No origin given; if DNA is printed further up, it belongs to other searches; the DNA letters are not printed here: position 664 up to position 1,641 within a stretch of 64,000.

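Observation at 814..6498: Isoprenoid-tailoring cluster whose layout resembles haloarchaeal C50-carotenoid (lyeJ-cruF-crtD) operons.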

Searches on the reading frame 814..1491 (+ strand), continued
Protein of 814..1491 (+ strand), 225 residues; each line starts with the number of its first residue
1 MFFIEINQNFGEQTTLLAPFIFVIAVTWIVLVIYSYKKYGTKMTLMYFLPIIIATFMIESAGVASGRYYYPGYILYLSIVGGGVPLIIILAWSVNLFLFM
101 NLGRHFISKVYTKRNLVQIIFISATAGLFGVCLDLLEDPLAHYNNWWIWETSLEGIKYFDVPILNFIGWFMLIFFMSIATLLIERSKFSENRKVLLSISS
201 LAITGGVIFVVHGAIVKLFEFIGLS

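Call 75: search_solved_structures(query=L011:11741-12745:+, max_evalue=0.01)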
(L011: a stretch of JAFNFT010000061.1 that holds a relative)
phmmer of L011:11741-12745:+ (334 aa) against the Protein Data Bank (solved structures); distinct sequences matched with E-value up to 0.01: 0.

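Call 79: predict_structure(alignment_id=A5)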
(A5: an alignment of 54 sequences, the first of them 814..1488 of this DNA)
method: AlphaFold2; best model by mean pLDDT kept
length: 225 residues; sequences in the alignment: 54
mean_pLDDT: 93.6   pTM: 0.89
mean pLDDT of the five models: 93.6, 93.3, 93.0, 92.7, 92.3
residues with pLDDT >= 90: 200; 70-90: 20; 50-70: 5; < 50: 0
segments of 3 or more residues with pLDDT < 50: none
pLDDT, mean of each block of 10 residues (from residue 1): 89 94 98 98 97 95 92 94 95 98 96 95 98 95 92 77 93 97 96 95 92 91 81
secondary structure, 60 per line:
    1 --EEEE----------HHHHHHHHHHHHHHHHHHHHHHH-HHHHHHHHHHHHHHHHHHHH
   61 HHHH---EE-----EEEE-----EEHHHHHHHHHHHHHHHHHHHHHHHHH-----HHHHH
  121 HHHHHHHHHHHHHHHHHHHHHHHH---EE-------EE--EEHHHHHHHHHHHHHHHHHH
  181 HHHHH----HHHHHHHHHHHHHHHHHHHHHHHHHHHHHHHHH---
elements in order: E3-6 H17-39 H41-64 E75-78 H86-110 H116-144 H163-185 H190-222

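Call 86: search_dna_similar(query=window:814-1488:+, collection=plasmids, mode=protein, max_evalue=0.01, max_rows=30)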
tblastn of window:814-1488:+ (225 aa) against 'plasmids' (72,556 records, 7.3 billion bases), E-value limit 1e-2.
Records with a match: 4; places in all: 4; records where one place covers at least 80% of the query: 0.
Best place of each record, by identity: <60% 4.
By first word of the organism name: Klebsiella 2; Niallia 1; Cytobacillus 1.
By predicted mobility (MOB-suite, as given by PLSDB): non-mobilizable 2; mobilizable 1; conjugative 1.
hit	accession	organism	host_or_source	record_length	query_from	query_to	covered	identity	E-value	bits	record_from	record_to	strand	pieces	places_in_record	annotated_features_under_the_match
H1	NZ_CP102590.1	Niallia taxi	-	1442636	37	215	80%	28.2%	6e-4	48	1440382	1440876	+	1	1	none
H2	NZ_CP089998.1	Cytobacillus spongiae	sponge,Pure culture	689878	32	169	61%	30.8%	1e-3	47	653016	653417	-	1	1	carotenoid biosynthesis protein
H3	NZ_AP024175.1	Klebsiella pneumoniae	-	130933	45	195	67%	27.8%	5e-5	51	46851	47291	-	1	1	carotenoid biosynthesis protein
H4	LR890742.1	Klebsiella pneumoniae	Homo sapiens,fluid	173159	45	195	67%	27.8%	5e-5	51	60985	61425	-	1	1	none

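Call 105: search_protein_families(library=pfam, proteins=[L029:2-1024:+, L029:1037-1975:+, L029:2037-2828:+, L029:3266-4474:+, L029:4902-7133:+, L029:7589-8587:-, L029:8687-9559:-, L026:6913-7908:+, L026:8741-9517:+, L026:2640-4502:+], max_evalue=0.0001)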
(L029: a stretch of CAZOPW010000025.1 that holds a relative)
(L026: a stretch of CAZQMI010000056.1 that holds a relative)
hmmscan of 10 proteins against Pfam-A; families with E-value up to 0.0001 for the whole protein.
L029:2-1024:+ (341 aa): 2 families
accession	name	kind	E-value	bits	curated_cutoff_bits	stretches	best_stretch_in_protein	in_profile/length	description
PF13520.12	AA_permease_2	-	3.1e-35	122.4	27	1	2-309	80-404/427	Amino acid permease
PF00324.27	AA_permease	-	2.1e-24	86.5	24.6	1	1-288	77-403/470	Amino acid permease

L029:1037-1975:+ (313 aa): 1 family
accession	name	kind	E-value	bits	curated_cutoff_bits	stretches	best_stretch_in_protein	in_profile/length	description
PF01758.21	SBF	-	3e-06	27.5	24.3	1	51-209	2-179/191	Sodium Bile acid symporter family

L029:2037-2828:+ (264 aa): 1 family
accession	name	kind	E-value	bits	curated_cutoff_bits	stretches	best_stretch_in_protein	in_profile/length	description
PF08423.17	Rad51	-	2e-05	24.5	22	1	50-216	8-183/244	Rad51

L029:3266-4474:+ (403 aa): 10 families
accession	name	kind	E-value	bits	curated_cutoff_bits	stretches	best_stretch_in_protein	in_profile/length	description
PF01494.25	FAD_binding_3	-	3.8e-20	72.8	22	1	8-317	2-322/349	FAD binding domain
PF01266.30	DAO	-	2.4e-10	40.9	27.9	1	9-41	1-33/353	FAD dependent oxidoreductase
PF07992.20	Pyr_redox_2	-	2.4e-09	37.5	26.1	1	8-157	1-111/291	Pyridine nucleotide-disulphide oxidoreductase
PF04820.20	Trp_halogenase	-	2.4e-09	37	21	0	9-43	1-39/458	Tryptophan halogenase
PF12831.13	FAD_oxidored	-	3.1e-09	37.1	27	1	9-150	1-141/416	FAD dependent oxidoreductase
PF05834.18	Lycopene_cycl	-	7e-08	32.4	23.4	0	9-158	1-144/380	Lycopene cyclase protein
PF13450.12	NAD_binding_8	-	1.2e-06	29.2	21.9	1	12-40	1-29/68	NAD(P)-binding Rossmann-like domain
PF03486.20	HI0933_like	-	6e-06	26.3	50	1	9-44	2-37/244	HI0933-like protein Rossmann domain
PF01946.23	Thi4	-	7.5e-06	25.8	26.2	1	5-106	15-111/235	Thi4 family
PF00890.30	FAD_binding_2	-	9.4e-06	25.5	20.4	1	9-41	1-33/414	FAD binding domain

L029:4902-7133:+ (744 aa): 2 families
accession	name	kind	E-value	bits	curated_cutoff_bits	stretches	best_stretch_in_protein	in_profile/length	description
PF00136.26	DNA_pol_B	-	8.3e-37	127.5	23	1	316-718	14-450/453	DNA polymerase family B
PF03104.25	DNA_pol_B_exo1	-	1.2e-09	38.4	23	1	185-259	138-210/242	DNA polymerase family B, exonuclease domain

L029:7589-8587:- (333 aa): 0 families

L029:8687-9559:- (291 aa): 2 families
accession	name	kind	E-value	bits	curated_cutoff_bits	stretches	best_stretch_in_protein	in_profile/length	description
PF12705.13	PDDEXK_1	-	1.1e-35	124.2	22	1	14-259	3-247/247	PD-(D/E)XK nuclease superfamily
PF01930.23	Cas_Cas4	-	8.1e-07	29.7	22.7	1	145-258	53-158/160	Domain of unknown function DUF83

L026:6913-7908:+ (332 aa): 3 families
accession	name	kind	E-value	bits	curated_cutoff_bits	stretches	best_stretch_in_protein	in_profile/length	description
PF13243.12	SQHop_cyclase_C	-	1.7e-08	34.4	26.1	1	208-298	139-226/319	Squalene-hopene cyclase C-terminal domain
PF00432.27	Prenyltrans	-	2e-07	31.2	26.5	1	218-316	42-136/304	Prenyltransferase alpha-alpha toroid domain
PF07678.20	TED_complement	-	3.8e-05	23.4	22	0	206-253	258-302/312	A-macroglobulin TED domain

L026:8741-9517:+ (259 aa): 3 families
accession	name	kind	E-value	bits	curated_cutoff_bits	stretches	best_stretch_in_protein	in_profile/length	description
PF07786.18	HGSNAT_cat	-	2.3e-73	246.8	22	1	19-246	1-222/222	Heparan-alpha-glucosaminide N-acetyltransferase, catalytic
PF01757.29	Acyl_transf_3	-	1.9e-11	44.1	31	1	22-119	3-93/326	Acyltransferase domain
PF10129.15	OpgC_C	-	3.6e-08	33.2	21.4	1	19-118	1-92/358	OpgC protein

L026:2640-4502:+ (621 aa): 0 families

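Call 106: search_protein_families(library=ncbifam, proteins=[L011:11741-12745:+, L032:7098-7991:+, L033:8687-9523:+], max_evalue=1e-8)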
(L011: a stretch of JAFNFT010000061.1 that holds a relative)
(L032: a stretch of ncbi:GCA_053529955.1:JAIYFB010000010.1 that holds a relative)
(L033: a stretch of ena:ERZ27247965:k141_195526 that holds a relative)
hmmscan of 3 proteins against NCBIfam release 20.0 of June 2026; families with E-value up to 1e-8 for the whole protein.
L011:11741-12745:+ (334 aa): 2 families
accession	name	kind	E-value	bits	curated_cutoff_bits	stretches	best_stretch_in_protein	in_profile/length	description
NF009523.0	PRK12884.1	equivalog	2.2e-16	59.9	269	1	2-266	2-246/279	prenyltransferase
TIGR01474.1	ubiA_proteo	equivalog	1.2e-11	44.6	275.45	1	23-216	22-212/282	4-hydroxybenzoate octaprenyltransferase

L032:7098-7991:+ (297 aa): 8 families
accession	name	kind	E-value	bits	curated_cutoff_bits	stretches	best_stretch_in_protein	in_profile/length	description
NF009523.0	PRK12884.1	equivalog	6.4e-22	78.1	269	1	45-245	3-211/279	prenyltransferase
NF009521.0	PRK12882.1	equivalog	6.2e-16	58.4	296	1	45-236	4-205/280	geranylgeranylglycerol-phosphate geranylgeranyltransferase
NF009522.0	PRK12883.1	equivalog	1.8e-13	50.7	353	1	79-249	39-215/279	geranylgeranylglycerol-phosphate geranylgeranyltransferase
NF010117.0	PRK13591.1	equivalog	5.6e-13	48.6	238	1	80-266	61-253/307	prenyltransferase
TIGR01475.1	ubiA_other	subfamily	1.6e-12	47.5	180.8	1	45-254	1-223/282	UbiA-like polyprenyltransferase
NF005742.0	PRK07566.1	equivalog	1.4e-11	44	313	1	96-244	85-245/315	chlorophyll synthase ChlG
TIGR01476.1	chlor_syn_BchG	subfamily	5.7e-10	39.1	212.3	1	90-273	50-244/283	(bacterio)chlorophyll synthase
NF009513.0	PRK12872.1-3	equivalog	1.4e-09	38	288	1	130-255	110-237/293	prenyltransferase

L033:8687-9523:+ (278 aa): 0 families

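Call 107: search_dna_similar(query=P0209, collection=plasmids, mode=protein, max_evalue=0.00001, max_rows=40)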
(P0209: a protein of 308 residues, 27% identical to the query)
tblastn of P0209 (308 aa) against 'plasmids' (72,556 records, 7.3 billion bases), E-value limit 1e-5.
Records with a match: 16; places in all: 16; records where one place covers at least 80% of the query: 0.
Best place of each record, by identity: <60% 16.
By first word of the organism name: Bradyrhizobium 5; Vibrio 4; Streptomyces 2; Legionella 1; Deinococcus 1; Nostoc 1; Nonomuraea 1; Niallia 1.
By predicted mobility (MOB-suite, as given by PLSDB): non-mobilizable 7; conjugative 5; mobilizable 4.
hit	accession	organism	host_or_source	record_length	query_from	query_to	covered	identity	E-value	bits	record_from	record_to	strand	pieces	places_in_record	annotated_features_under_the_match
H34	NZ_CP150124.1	Bradyrhizobium ottawaense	-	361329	50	290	78%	28.4%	4e-17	89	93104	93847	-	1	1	carotenoid biosynthesis protein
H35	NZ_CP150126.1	Bradyrhizobium ottawaense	Glycine max cv. AC Orford,cell ...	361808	50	290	78%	28.4%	4e-17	89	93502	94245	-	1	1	carotenoid biosynthesis protein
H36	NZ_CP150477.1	Bradyrhizobium ottawaense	Glycine max cv. AC Orford,cell culture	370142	50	290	78%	28.4%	4e-17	89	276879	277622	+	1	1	carotenoid biosynthesis protein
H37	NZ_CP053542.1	Vibrio europaeus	Argopecten purpuratus,Shellfish hatchery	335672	47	274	74%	27.0%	1e-21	102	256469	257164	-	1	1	carotenoid biosynthesis protein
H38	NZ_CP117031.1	Vibrio tubiashii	Babylonia areolata,bacterial pure ...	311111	47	274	74%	26.2%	6e-21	100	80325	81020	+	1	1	carotenoid biosynthesis protein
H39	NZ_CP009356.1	Vibrio tubiashii ATCC 19109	Mercenaria mercenaria,Larvae from hard ...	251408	47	274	74%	26.2%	8e-21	100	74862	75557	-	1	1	carotenoid biosynthesis protein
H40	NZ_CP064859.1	Vibrio europaeus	shellfish hatchery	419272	47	274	74%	26.2%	8e-21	100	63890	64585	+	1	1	carotenoid biosynthesis protein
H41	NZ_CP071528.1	Legionella lytica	Acanthamoeba castellanii,bacterial ...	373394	55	204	49%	38.7%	1e-23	108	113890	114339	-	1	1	carotenoid biosynthesis protein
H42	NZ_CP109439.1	Streptomyces sp. NBC_01483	-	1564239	52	204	50%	36.4%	3e-16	86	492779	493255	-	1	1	none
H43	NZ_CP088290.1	Bradyrhizobium septentrionale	Glycine max cv. AC Glengarry,Cell ...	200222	66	223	51%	35.0%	2e-16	87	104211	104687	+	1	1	carotenoid biosynthesis protein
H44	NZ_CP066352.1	Bradyrhizobium japonicum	Glycine max,DNA isolated from pure ...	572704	66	213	48%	37.1%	8e-17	88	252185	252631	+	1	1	carotenoid biosynthesis protein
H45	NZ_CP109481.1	Streptomyces sp. NBC_01450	-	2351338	52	204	50%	35.8%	3e-16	86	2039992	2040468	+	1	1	none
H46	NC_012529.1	Deinococcus deserti VCD115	-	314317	78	191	37%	40.0%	8e-6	55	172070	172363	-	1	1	carotenoid biosynthesis protein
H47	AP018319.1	Nostoc sp. HK-01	-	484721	55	190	44%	31.2%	1e-6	57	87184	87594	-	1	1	hypothetical protein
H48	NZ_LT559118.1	Nonomuraea gerenzanensis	-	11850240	76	194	39%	35.3%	5e-6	56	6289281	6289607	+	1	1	none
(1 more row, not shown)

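Call 108: search_dna_similar(query=P0179, collection=plasmids, mode=protein, max_evalue=0.00001, max_rows=40)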
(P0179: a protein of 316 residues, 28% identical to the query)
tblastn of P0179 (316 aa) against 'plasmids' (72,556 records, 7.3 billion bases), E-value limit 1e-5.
Records with a match: 2; places in all: 2; records where one place covers at least 80% of the query: 0.
Best place of each record, by identity: <60% 2.
By first word of the organism name: Klebsiella 2.
By predicted mobility (MOB-suite, as given by PLSDB): mobilizable 1; conjugative 1.
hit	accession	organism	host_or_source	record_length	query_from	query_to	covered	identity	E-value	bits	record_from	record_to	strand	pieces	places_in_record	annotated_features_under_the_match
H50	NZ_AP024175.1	Klebsiella pneumoniae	-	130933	60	276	69%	29.4%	3e-22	104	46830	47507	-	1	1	carotenoid biosynthesis protein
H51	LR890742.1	Klebsiella pneumoniae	Homo sapiens,fluid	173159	60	276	69%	29.4%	3e-22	104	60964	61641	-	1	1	none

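Call 109: get_annotated_region(hit=H50, flank=5000)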
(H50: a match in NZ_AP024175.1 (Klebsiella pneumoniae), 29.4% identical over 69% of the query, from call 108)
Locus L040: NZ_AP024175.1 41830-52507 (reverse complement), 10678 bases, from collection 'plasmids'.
description: Klebsiella pneumoniae strain KSB1_9A plasmid pKSB1_9A_2, complete sequence
organism: Klebsiella pneumoniae (NCBI taxid 573)
taxonomy: Bacteria; Pseudomonadota; Gammaproteobacteria; Enterobacterales; Enterobacteriaceae; Klebsiella; Klebsiella pneumoniae
host: -; source: -; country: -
typing (MOB-suite, as given by PLSDB): mobilizable; replicon IncFII,IncR,rep_cluster_2183
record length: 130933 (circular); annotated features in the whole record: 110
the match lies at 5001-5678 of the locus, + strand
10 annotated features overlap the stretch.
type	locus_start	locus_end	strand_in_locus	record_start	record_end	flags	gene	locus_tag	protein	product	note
CDS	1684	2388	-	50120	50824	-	-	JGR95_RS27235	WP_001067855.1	IS6-like element IS26 family transposase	GO:0006313 - DNA transposition [Evidence IEA]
CDS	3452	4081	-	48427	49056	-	-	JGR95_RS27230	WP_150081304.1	TetR/AcrR family transcriptional regulator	GO:0006355 - regulation of DNA-templated transcription [Evidence IEA]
CDS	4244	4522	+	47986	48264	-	-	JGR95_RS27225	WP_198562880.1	EF-hand domain-containing protein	-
CDS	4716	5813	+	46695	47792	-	-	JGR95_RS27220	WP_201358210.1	carotenoid biosynthesis protein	-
CDS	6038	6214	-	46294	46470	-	-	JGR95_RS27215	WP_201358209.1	hypothetical protein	-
CDS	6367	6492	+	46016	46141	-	-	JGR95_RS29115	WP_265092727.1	hypothetical protein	-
CDS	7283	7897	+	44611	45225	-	-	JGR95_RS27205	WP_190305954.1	TetR/AcrR family transcriptional regulator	GO:0006355 - regulation of DNA-templated transcription [Evidence IEA]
CDS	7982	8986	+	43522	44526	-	-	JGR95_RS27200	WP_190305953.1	alpha/beta fold hydrolase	-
CDS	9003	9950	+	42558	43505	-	-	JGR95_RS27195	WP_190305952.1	tripartite tricarboxylate transporter substrate binding protein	-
CDS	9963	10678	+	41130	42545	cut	-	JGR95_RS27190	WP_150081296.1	FAD-linked oxidase C-terminal domain-containing protein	-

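Call 110: get_annotated_region(hit=H37, flank=5000)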
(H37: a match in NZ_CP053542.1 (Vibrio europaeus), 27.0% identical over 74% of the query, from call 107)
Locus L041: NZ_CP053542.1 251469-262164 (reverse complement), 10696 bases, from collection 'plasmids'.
description: Vibrio europaeus strain NPI-1 plasmid pVEu, complete sequence
organism: Vibrio europaeus (NCBI taxid 300876)
taxonomy: Bacteria; Pseudomonadota; Gammaproteobacteria; Vibrionales; Vibrionaceae; Vibrio; Vibrio europaeus
host: -; source: Argopecten purpuratus,Shellfish hatchery; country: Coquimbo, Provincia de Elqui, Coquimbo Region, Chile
typing (MOB-suite, as given by PLSDB): non-mobilizable
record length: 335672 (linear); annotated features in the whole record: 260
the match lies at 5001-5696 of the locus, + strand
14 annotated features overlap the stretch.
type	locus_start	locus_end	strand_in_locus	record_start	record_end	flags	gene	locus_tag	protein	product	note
CDS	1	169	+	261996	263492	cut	-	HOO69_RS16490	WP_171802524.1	M20 family peptidase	-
CDS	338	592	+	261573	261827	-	-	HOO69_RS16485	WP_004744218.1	hypothetical protein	-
CDS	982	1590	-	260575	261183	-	-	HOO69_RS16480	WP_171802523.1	redoxin family protein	-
CDS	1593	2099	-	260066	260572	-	tpx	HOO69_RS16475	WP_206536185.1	thiol peroxidase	-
CDS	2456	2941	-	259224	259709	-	-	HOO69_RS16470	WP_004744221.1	hypothetical protein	-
CDS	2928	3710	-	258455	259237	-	-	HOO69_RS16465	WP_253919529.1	transcriptional regulator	-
CDS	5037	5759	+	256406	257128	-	-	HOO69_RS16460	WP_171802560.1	carotenoid biosynthesis protein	-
CDS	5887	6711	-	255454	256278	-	-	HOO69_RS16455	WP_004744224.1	LysR family transcriptional regulator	GO:0006355 - regulation of DNA-templated transcription [Evidence IEA]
CDS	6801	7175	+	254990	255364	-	-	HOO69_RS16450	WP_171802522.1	hypothetical protein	-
CDS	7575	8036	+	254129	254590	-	-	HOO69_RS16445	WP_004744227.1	VOC family protein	-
CDS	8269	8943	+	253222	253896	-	-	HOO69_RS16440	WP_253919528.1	glutathione S-transferase N-terminal domain-containing protein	GO:0006749 - glutathione metabolic process [Evidence IEA]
CDS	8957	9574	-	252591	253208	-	-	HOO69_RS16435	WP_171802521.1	LysE family translocator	-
CDS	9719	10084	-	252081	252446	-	-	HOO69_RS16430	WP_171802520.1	cupin domain-containing protein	-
CDS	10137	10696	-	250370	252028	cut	-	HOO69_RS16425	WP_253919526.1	SgrR family transcriptional regulator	-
